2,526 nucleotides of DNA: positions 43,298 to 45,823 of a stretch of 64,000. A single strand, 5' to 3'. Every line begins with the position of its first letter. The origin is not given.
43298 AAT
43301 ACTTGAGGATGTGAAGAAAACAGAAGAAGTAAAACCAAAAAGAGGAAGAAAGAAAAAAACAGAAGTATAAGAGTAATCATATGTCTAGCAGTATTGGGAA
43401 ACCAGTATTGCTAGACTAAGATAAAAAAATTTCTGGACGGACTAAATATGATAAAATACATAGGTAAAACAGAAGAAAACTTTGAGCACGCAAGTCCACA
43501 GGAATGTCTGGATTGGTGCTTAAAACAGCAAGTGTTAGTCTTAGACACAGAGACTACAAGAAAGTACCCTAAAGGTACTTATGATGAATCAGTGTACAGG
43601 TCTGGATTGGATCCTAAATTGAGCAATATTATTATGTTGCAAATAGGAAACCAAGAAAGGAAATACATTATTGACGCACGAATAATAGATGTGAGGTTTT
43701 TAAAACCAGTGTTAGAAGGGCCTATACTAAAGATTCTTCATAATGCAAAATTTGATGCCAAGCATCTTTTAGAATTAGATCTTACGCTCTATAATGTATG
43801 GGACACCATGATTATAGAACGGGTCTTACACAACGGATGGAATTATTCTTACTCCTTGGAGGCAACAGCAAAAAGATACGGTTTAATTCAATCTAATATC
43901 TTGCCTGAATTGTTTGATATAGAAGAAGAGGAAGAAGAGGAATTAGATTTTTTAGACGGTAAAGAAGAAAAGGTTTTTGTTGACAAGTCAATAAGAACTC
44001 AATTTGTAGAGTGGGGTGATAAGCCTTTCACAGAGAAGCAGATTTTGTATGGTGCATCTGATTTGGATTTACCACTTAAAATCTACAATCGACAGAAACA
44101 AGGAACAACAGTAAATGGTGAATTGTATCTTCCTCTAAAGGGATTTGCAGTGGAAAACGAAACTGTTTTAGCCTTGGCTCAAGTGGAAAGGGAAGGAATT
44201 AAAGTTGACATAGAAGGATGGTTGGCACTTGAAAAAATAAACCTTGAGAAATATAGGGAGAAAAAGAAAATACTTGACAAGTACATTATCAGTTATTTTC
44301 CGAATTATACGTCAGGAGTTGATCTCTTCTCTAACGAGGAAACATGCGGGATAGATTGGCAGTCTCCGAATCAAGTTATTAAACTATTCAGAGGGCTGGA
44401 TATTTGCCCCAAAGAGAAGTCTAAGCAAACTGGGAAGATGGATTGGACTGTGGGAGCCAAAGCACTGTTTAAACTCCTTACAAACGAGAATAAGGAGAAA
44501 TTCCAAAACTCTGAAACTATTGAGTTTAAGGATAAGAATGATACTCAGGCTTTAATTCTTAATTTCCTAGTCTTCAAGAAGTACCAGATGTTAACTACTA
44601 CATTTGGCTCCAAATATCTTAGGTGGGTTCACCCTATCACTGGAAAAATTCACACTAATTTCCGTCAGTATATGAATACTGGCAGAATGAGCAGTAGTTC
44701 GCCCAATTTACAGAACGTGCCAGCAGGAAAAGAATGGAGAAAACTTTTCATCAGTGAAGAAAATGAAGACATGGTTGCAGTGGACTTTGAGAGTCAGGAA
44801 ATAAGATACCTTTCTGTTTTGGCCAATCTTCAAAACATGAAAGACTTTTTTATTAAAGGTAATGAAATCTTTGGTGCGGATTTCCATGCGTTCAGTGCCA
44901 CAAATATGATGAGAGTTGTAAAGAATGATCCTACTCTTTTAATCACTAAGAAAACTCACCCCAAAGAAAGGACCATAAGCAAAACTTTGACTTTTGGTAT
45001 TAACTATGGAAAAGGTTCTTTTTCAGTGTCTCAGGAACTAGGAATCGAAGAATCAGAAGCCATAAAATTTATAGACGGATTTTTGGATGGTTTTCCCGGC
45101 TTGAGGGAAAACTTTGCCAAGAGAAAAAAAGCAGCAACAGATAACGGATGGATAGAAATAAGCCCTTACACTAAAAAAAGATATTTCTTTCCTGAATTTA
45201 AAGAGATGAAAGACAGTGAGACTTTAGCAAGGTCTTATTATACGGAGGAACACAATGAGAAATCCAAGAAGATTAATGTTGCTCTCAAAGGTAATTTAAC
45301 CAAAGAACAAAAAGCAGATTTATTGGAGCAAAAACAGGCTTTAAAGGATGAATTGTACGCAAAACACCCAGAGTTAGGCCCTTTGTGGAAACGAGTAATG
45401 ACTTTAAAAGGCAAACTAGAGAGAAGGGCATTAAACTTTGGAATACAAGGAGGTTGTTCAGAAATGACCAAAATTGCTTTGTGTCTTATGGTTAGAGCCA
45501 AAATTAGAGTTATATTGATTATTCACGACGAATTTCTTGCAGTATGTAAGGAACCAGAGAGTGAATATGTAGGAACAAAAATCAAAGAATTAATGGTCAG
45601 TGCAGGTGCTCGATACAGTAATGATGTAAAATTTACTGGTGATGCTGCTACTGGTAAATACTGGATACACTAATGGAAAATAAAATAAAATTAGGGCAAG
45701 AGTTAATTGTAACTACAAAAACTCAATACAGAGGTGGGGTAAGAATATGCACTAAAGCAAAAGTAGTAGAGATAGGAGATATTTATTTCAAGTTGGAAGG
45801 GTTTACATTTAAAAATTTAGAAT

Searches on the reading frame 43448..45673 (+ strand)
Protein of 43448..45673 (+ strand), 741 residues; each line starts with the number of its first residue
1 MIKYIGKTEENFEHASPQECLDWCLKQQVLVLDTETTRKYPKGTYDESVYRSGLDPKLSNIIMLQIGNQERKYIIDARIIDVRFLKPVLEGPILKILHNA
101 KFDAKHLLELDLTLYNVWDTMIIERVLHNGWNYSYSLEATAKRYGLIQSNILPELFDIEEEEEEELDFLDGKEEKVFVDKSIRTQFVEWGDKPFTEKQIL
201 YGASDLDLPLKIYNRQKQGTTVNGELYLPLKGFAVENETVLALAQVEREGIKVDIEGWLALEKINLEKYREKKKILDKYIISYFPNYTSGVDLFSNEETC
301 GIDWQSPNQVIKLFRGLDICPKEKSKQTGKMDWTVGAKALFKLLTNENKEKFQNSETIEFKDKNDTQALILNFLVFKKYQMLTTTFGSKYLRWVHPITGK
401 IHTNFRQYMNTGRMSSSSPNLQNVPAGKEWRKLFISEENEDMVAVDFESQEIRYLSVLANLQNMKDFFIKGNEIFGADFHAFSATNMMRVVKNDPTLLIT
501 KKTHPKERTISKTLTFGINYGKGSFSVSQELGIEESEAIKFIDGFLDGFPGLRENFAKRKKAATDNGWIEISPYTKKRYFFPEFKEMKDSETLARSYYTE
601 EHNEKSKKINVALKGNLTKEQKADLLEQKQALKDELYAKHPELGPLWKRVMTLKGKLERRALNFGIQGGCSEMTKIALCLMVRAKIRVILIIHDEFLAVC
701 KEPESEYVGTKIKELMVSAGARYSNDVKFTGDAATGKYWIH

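Call 39: search_protein_families(library=phrogs, proteins=[window:43448-45673:+], max_evalue=0.00001)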
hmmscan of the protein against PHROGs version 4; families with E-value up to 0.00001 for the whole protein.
window:43448-45673:+ (741 aa): 7 families
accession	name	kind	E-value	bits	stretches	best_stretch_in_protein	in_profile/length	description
phrog_17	-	DNA, RNA and nucleotide metabolism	1.2e-84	286.2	1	1-739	649-1230/1445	DNA polymerase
phrog_2573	-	DNA, RNA and nucleotide metabolism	1.6e-19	71.3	1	431-719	6-248/336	DNA polymerase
phrog_15971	-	DNA, RNA and nucleotide metabolism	1.4e-13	51.7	1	365-569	89-272/376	DNA polymerase I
phrog_12241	-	DNA, RNA and nucleotide metabolism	1e-12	48.8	1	344-431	415-500/502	DNA polymerase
phrog_5995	-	DNA, RNA and nucleotide metabolism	1.5e-07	32.2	1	516-718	2-146/236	DNA polymerase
phrog_10285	-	DNA, RNA and nucleotide metabolism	3e-07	30.8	1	402-739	14-318/321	DNA polymerase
phrog_23226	-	DNA, RNA and nucleotide metabolism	4.4e-06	26.4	1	409-554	303-465/611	DNA polymerase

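Call 49: search_protein_families(library=pfam, proteins=[window:43448-45673:+], max_evalue=0.001)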
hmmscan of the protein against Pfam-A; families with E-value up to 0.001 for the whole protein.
window:43448-45673:+ (741 aa): 2 families
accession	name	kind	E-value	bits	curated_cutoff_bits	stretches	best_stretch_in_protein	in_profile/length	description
PF00476.26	DNA_pol_A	-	7.7e-50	170.4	34.3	1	354-739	61-379/381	DNA polymerase family A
PF01612.26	DNA_pol_A_exo1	-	1.5e-15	57.8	23.6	1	53-214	31-166/173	3'-5' exonuclease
